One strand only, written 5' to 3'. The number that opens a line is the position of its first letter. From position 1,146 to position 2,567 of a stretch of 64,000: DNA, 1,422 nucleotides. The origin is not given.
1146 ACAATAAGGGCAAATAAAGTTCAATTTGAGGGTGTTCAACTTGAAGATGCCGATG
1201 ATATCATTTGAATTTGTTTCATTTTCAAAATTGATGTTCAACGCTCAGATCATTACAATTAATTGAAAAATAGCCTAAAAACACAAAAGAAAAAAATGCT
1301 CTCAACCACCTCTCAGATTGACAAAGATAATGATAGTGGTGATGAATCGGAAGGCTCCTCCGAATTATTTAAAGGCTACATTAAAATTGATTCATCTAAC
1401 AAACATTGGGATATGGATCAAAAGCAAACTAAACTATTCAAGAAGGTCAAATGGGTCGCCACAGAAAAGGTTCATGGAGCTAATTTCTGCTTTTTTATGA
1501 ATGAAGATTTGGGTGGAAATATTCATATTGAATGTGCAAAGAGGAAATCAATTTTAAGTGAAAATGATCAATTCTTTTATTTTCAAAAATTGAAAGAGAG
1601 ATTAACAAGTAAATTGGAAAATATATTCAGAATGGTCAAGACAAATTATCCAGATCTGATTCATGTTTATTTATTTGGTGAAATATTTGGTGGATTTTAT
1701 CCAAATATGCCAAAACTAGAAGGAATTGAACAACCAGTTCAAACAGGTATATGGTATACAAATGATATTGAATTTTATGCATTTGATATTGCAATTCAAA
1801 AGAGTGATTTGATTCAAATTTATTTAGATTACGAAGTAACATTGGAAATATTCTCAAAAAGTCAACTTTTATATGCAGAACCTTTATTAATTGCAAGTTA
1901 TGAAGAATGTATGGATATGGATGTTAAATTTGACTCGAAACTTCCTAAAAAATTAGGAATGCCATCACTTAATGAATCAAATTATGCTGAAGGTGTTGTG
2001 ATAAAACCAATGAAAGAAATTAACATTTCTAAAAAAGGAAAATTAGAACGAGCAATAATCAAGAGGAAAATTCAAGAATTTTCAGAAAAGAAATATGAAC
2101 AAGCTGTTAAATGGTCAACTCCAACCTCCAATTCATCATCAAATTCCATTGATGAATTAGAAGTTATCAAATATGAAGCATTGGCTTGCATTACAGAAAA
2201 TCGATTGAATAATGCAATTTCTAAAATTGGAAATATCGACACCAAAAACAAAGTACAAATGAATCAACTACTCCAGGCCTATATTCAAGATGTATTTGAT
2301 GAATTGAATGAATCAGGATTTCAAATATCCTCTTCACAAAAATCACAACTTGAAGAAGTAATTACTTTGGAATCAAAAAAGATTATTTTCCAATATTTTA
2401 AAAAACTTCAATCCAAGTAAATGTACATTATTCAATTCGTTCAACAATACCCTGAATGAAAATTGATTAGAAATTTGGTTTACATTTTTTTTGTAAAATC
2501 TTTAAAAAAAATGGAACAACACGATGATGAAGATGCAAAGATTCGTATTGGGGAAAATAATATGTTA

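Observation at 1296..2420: Intact Rnl2-family RNA ligase encoded in a eukaryotic nuclear locus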

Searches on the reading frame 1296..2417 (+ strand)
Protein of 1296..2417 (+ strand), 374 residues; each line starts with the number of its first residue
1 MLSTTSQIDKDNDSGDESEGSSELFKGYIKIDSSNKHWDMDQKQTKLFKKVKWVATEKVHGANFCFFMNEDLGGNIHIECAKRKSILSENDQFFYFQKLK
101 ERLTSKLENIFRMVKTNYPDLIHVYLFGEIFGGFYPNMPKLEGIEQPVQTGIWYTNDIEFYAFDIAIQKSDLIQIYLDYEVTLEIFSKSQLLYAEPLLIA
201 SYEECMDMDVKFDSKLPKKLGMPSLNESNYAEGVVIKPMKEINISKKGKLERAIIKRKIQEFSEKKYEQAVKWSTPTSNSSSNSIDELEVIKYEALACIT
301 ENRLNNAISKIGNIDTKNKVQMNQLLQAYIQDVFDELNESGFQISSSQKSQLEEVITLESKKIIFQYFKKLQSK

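Call 3: search_protein_families(library=pfam, proteins=[window:1296-2417:+], max_evalue=0.01)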
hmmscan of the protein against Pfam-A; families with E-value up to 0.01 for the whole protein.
window:1296-2417:+ (374 aa): 2 families
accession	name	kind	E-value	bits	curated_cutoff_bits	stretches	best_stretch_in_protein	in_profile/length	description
PF09414.15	RNA_ligase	-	6.5e-21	75.6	27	1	52-256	2-169/171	RNA ligase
PF18043.6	T4_Rnl2_C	-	1.5e-10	41.7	27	1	297-359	16-79/82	T4 RNA ligase 2 C-terminal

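Call 4: search_solved_structures(query=window:1296-2417:+, max_evalue=1, show_alignments=3)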
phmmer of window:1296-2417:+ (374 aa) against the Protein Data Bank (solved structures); distinct sequences matched with E-value up to 1: 3.
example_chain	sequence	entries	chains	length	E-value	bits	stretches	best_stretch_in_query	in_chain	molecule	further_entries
1xdn_A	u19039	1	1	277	1.5e-19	74.2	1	25-267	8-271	RNA editing ligase MP52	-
2hvq_A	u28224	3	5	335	1.6e-11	47.9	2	229-351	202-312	Hypothetical 37.6 kDa protein in Gp24-hoc intergenic region | T4 RNA ligase 2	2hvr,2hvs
1s68_A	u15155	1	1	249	0.00013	25.1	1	49-213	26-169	RNA Ligase 2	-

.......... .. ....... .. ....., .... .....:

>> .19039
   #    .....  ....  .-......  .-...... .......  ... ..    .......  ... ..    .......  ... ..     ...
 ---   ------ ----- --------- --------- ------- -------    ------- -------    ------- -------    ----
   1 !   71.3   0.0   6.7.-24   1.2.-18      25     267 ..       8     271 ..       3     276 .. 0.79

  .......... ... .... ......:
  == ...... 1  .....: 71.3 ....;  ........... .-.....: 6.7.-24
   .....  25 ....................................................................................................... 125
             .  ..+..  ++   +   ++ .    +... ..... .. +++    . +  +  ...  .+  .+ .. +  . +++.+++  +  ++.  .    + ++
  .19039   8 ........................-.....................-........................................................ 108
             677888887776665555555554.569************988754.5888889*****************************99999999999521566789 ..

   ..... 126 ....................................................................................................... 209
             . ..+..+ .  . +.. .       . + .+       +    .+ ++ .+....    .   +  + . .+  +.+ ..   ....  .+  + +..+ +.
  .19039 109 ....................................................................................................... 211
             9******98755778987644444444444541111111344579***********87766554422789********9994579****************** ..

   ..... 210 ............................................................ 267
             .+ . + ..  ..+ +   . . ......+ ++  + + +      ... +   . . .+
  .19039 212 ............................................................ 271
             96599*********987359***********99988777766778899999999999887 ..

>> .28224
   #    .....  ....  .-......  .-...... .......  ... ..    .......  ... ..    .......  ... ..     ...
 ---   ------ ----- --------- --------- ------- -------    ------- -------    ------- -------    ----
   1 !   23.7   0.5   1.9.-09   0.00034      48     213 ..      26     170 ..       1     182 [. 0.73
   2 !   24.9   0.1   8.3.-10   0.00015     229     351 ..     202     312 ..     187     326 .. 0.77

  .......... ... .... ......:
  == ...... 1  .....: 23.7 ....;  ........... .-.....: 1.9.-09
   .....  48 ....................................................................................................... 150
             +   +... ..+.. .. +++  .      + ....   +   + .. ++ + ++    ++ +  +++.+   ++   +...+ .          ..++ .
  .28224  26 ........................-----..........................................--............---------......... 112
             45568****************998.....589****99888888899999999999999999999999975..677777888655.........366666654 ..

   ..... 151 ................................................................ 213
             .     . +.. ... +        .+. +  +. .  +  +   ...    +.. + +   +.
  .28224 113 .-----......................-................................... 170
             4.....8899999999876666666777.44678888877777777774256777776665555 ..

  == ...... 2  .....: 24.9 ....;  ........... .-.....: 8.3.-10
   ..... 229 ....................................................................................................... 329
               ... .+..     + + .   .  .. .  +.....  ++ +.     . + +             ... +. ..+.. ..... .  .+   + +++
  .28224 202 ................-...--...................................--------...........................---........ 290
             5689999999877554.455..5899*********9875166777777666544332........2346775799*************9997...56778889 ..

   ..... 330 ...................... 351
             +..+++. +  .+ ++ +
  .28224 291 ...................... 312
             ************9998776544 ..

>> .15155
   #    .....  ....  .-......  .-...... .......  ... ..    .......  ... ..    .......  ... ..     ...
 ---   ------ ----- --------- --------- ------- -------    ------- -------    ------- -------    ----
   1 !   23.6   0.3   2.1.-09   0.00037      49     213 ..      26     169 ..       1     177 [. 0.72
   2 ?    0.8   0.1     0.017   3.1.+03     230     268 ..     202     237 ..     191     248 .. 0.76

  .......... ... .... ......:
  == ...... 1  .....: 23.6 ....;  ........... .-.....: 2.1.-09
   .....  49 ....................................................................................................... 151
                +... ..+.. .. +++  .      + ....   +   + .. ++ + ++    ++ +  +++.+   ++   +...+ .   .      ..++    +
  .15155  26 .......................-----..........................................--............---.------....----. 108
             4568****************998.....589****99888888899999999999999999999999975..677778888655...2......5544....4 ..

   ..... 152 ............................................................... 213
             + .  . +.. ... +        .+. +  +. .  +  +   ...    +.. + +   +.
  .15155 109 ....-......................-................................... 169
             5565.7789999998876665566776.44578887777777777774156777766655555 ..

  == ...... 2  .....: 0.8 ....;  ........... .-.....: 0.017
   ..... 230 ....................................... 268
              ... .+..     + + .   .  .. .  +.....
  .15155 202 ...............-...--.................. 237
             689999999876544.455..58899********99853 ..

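Call 5: find_homologous_proteins(query=window:1296-2417:+, max_evalue=0.001)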
Query window:1296-2417:+ (374 aa): 346 proteins with E <= 0.001 among 2111 candidates; the best 120 are listed.
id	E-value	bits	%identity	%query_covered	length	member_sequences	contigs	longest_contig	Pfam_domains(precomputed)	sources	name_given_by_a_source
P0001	1.7e-242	822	100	100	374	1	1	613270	PF18043.7,PF09414.16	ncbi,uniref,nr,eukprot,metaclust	ncbi:predicted protein [Naegleria gruberi]|uniref:Predicted protein n=1 Tax=Naegleria gruberi TaxID=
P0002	5.0e-143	495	62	99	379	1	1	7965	PF18043.7,PF09414.16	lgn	-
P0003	3.4e-139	483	62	94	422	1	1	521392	PF18043.7,PF09414.16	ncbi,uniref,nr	ncbi:hypothetical protein C9374_007713 [Naegleria lovaniensis]|uniref:RNA ligase domain-containing p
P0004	3.4e-125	437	53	99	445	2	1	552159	PF18043.7,PF09414.16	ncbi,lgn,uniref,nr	ncbi:hypothetical protein FDP41_008171 [Naegleria fowleri]|uniref:RNA ligase domain-containing prote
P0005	1.5e-96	342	48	93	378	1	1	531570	PF18043.7,PF09414.16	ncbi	ncbi:hypothetical protein ABK040_000393 [Willaertia magna]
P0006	1.8e-88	316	45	92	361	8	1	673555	PF18043.7,PF09414.16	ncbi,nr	ncbi:unnamed protein product [Rotaria sp. Silwood1]|nr:unnamed protein product [Rotaria sp. Silwood1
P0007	2.4e-87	312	44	93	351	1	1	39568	PF18043.7,PF09414.16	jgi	jgi:Rnl2 family RNA ligase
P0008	3.5e-87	312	45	92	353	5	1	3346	PF18043.7,PF09414.16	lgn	-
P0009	1.3e-86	310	45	93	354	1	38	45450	PF18043.7,PF09414.16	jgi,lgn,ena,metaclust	metaclust:\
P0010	1.4e-86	310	45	93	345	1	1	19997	PF18043.7,PF09414.16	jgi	jgi:Rnl2 family RNA ligase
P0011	3.2e-86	308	45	93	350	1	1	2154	PF18043.7,PF09414.16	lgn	-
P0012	5.5e-86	308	44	93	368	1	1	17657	PF18043.7,PF09414.16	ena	-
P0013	1.3e-85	306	44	93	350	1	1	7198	PF18043.7,PF09414.16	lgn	-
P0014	1.3e-85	306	48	93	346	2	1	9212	PF18043.7,PF09414.16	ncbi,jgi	jgi:Rnl2 family RNA ligase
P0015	4.3e-85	305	44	89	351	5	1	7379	PF18043.7,PF09414.16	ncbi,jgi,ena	jgi:Rnl2 family RNA ligase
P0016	9.2e-85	304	43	94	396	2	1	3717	PF18043.7,PF09414.16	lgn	-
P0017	1.3e-84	303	43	92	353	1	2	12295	PF18043.7,PF09414.16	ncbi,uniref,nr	ncbi:unnamed protein product [Rotaria magnacalcarata]|uniref:RNA ligase (ATP) n=2 Tax=Rotaria magnac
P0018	2.1e-84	302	43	92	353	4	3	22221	PF18043.7,PF09414.16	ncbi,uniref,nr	ncbi:unnamed protein product [Rotaria magnacalcarata]|uniref:RNA ligase (ATP) n=2 Tax=Rotaria magnac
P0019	7.8e-84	301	43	92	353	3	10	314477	PF18043.7,PF09414.16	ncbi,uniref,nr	ncbi:unnamed protein product [Rotaria socialis]|uniref:RNA ligase (ATP) n=1 Tax=Rotaria socialis Tax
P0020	2.4e-83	299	42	94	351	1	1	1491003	PF18043.7,PF09414.16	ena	-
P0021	2.7e-83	299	43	93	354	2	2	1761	PF18043.7,PF09414.16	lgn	-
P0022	2.8e-83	299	43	92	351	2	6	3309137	PF18043.7,PF09414.16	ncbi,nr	ncbi:unnamed protein product [Rotaria sp. Silwood2]|nr:unnamed protein product [Rotaria sp. Silwood2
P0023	5.6e-83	298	43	93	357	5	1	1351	PF18043.7,PF09414.16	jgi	jgi:Rnl2 family RNA ligase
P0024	1.8e-82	296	42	93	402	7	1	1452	PF18043.7,PF09414.16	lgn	-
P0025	6.3e-82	294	42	92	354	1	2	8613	PF18043.7,PF09414.16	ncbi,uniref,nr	ncbi:unnamed protein product [Didymodactylos carnosus]|uniref:RNA ligase (ATP) n=1 Tax=Didymodactylo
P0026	4.8e-81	291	43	95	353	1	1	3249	PF18043.7,PF09414.16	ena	-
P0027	1.1e-77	280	41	93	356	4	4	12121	PF18043.7,PF09414.16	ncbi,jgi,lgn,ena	-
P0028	3.9e-73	265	41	93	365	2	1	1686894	PF18043.7,PF09414.16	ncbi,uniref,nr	ncbi:hypothetical protein M0813_09382 [Anaeramoeba flamelloides]|uniref:RNA ligase (ATP) n=1 Tax=Ana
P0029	4.7e-73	265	41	93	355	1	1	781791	PF18043.7,PF09414.16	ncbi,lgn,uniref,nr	ncbi:hypothetical protein NIES4075_34520 [Tolypothrix sp. NIES-4075]|uniref:RNA ligase family protei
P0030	9.8e-73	264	39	93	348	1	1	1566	PF18043.7,PF09414.16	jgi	jgi:Rnl2 family RNA ligase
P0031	1.4e-71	260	40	93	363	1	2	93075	PF18043.7,PF09414.16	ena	-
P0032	8.8e-71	258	40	94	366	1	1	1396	PF18043.7,PF09414.16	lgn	-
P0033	2.8e-70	256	40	93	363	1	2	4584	PF18043.7,PF09414.16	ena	-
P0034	1.4e-69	254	42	91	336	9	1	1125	PF18043.7,PF09414.16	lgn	-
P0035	2.9e-69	253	40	85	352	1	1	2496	PF18043.7,PF09414.16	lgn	-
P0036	2.9e-69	253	38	92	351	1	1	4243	PF18043.7,PF09414.16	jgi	jgi:Rnl2 family RNA ligase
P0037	3.2e-69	252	40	85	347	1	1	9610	PF18043.7,PF09414.16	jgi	jgi:Rnl2 family RNA ligase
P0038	3.7e-69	252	40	92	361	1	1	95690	PF18043.7,PF09414.16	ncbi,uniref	ncbi:RNA ligase family protein [Coleofasciculus sp. H7-2]|uniref:RNA ligase family protein n=1 Tax=C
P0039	1.6e-68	250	39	93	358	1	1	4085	PF18043.7,PF09414.16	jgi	-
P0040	2.7e-68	249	41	92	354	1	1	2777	PF18043.7,PF09414.16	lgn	-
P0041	2.7e-68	249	37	93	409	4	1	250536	PF18043.7,PF09414.16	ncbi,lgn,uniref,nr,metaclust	ncbi:RNA editing ligase [Acanthamoeba castellanii str. Neff]|uniref:RNA editing ligase n=1 Tax=Acant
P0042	3.8e-68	249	39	93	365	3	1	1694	PF18043.7,PF09414.16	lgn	-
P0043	1.3e-67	247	39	92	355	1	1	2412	PF18043.7,PF09414.16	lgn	-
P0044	2.1e-67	246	36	93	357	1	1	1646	PF18043.7,PF09414.16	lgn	-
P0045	1.1e-66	244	38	93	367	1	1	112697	PF18043.7,PF09414.16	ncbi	ncbi:hypothetical protein NUACC21_29300 [Scytonema sp. NUACC21]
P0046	1.5e-66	244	40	91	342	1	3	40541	PF18043.7,PF09414.16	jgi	jgi:Rnl2 family RNA ligase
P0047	2.3e-66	243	41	92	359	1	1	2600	PF18043.7,PF09414.16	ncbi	-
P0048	2.4e-66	243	38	93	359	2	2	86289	PF18043.7,PF09414.16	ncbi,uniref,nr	ncbi:RNA ligase [Planktothrix sp. FACHB-1355]|uniref:RNA ligase n=2 Tax=Cyanophyceae TaxID=3028117 R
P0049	4.8e-66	242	37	92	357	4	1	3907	PF18043.7,PF09414.16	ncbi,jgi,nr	ncbi:MAG TPA: RNA ligase [Thioploca sp.]|nr:RNA ligase [Thioploca sp.]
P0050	5.7e-66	242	39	92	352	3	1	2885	PF18043.7,PF09414.16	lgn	-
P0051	8.6e-66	241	35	92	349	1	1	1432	PF18043.7,PF09414.16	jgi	jgi:Rnl2 family RNA ligase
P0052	2.1e-65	240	38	92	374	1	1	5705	PF18043.7,PF09414.16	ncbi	-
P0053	2.1e-65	240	39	92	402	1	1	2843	PF18043.7,PF09414.16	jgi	jgi:Rnl2 family RNA ligase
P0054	3.1e-65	239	39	92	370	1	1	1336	PF18043.7,PF09414.16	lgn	-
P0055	4.0e-65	239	40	84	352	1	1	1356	PF18043.7,PF09414.16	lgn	-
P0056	6.6e-65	238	38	92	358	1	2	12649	PF18043.7,PF09414.16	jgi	jgi:Rnl2 family RNA ligase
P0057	2.4e-64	236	38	92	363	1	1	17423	PF18043.7,PF09414.16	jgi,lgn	-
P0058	3.8e-64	236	38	92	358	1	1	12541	PF18043.7,PF09414.16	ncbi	-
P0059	3.4e-63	233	36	92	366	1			PF18043.7,PF09414.16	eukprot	eukprot:TRINITY_DN3823_c0_g1_i1.p1 TRINITY_DN3823_c0_g1~~TRINITY_DN3823_c0_g1_i1.p1 ORF type:complet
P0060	5.6e-63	232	37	91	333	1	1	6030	PF09414.16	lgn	-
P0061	7.3e-63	232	39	87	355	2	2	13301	PF18043.7,PF09414.16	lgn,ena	-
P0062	3.2e-62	229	37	92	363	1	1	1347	PF18043.7,PF09414.16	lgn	-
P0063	3.5e-62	229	37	92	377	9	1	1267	PF18043.7,PF09414.16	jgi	jgi:Rnl2 family RNA ligase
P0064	5.2e-62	229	41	84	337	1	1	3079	PF18043.7,PF09414.16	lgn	-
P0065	5.3e-62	229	39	89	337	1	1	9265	PF18043.7,PF09414.16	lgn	-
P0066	6.8e-62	228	37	89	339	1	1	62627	PF09414.16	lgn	-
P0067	3.7e-61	226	38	91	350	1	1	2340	PF18043.7,PF09414.16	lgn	-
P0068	3.8e-61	226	35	93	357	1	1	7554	PF18043.7,PF09414.16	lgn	-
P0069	1.5e-60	224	35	95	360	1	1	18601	PF18043.7,PF09414.16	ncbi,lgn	-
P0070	3.3e-60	223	34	91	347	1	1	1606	PF09414.16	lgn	-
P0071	6.9e-60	222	35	90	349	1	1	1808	PF09414.16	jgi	jgi:Rnl2 family RNA ligase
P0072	3.2e-59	220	33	91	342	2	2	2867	PF18043.7,PF09414.16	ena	-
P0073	4.0e-59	219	33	91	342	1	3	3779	PF18043.7,PF09414.16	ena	-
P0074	6.2e-59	219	37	82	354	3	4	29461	PF18043.7,PF09414.16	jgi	jgi:Rnl2 family RNA ligase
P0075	6.3e-59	219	38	94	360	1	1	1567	PF18043.7,PF09414.16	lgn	-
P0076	1.3e-58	218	38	84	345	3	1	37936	PF18043.7,PF09414.16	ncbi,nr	ncbi:MAG TPA: RNA ligase family protein [Roseiflexaceae bacterium]|nr:RNA ligase family protein [Ros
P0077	1.5e-58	217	35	91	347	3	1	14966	PF09414.16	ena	-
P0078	1.5e-58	217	36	91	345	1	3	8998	PF18043.7,PF09414.16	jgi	jgi:Rnl2 family RNA ligase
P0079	1.5e-58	217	39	79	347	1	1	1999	PF18043.7,PF09414.16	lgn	-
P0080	2.0e-58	217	36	83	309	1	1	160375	PF09414.16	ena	-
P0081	4.3e-58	216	40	84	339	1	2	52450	PF18043.7,PF09414.16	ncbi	-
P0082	5.2e-58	216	35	91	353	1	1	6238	PF09414.16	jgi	-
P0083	6.3e-58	215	40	84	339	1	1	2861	PF18043.7,PF09414.16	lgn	-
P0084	7.1e-58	215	39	84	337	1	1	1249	PF18043.7,PF09414.16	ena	-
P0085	1.0e-57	215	36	90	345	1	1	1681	PF18043.7,PF09414.16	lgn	-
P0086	1.0e-57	215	37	90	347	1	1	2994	PF18043.7,PF09414.16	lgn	-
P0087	1.2e-57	214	37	85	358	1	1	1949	PF09414.16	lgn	-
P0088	1.7e-57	214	34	92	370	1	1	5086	PF18043.7,PF09414.16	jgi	jgi:Rnl2 family RNA ligase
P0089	4.7e-57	212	38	91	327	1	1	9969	PF18043.7,PF09414.16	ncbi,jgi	jgi:Rnl2 family RNA ligase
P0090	4.8e-57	212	40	84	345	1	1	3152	PF18043.7,PF09414.16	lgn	-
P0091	5.0e-57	212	37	88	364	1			PF18043.7,PF09414.16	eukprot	eukprot:TRINITY_DN5665_c0_g2_i1.p1 TRINITY_DN5665_c0_g2~~TRINITY_DN5665_c0_g2_i1.p1 ORF type:complet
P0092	1.1e-56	211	35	86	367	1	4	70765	PF18043.7,PF09414.16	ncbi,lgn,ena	-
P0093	1.3e-56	211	38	84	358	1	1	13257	PF18043.7,PF09414.16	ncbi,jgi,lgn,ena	jgi:Rnl2 family RNA ligase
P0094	2.0e-56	210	35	91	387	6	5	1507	PF09414.16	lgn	-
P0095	2.6e-56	210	36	91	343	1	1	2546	PF18043.7,PF09414.16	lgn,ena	-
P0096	3.5e-56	210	35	89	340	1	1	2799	PF18043.7,PF09414.16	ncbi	-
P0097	4.8e-56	209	34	94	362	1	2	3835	PF09414.16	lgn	-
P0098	5.1e-56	209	37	84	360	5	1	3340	PF18043.7,PF09414.16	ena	-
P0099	6.3e-56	209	37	91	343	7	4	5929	PF18043.7,PF09414.16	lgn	-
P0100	7.5e-56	208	38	91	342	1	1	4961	PF18043.7,PF09414.16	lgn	-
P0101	9.6e-56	208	34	91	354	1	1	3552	PF09414.16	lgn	-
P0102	1.0e-55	208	37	84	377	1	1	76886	PF18043.7,PF09414.16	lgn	-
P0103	1.3e-55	208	35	92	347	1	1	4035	PF18043.7,PF09414.16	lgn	-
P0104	2.5e-55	207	38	91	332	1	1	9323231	PF18043.7,PF09414.16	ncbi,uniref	ncbi:RNA ligase family protein [Candidatus Uabimicrobium sp. HlEnr_7]|uniref:RNA ligase family prote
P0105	2.8e-55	207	34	92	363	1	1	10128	PF18043.7,PF09414.16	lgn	-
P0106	4.5e-55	206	34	92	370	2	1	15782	PF09414.16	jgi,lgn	jgi:Rnl2 family RNA ligase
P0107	6.8e-55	205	38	79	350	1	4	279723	PF18043.7,PF09414.16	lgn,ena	-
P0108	9.9e-55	205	35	91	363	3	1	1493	PF18043.7,PF09414.16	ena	-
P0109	1.2e-54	204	39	84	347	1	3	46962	PF18043.7,PF09414.16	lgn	-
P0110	1.2e-54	204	33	88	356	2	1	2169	PF09414.16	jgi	-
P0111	1.4e-54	204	34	93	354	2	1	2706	PF09414.16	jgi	jgi:Rnl2 family RNA ligase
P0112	5.0e-54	202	37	84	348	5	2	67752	PF18043.7,PF09414.16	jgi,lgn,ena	jgi:Rnl2 family RNA ligase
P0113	5.2e-54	202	34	93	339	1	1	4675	PF09414.16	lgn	-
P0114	5.4e-54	202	35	84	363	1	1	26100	PF09414.16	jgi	jgi:Rnl2 family RNA ligase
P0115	6.6e-54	202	36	79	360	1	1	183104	PF18043.7,PF09414.16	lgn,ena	-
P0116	8.5e-54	202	35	93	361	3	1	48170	PF18043.7,PF09414.16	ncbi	ncbi:MAG: RNA ligase family protein [Chloroflexaceae bacterium]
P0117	9.8e-54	202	37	90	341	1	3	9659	PF18043.7,PF09414.16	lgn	-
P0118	1.1e-53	201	36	84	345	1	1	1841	PF09414.16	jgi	jgi:Rnl2 family RNA ligase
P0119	1.5e-53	201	37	85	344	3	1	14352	PF18043.7,PF09414.16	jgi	jgi:Rnl2 family RNA ligase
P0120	1.6e-53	201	33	80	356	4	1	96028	PF18043.7,PF09414.16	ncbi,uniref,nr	ncbi:RNA ligase family protein [Polyangium fumosum]|uniref:RNA ligase n=1 Tax=Polyangium fumosum Tax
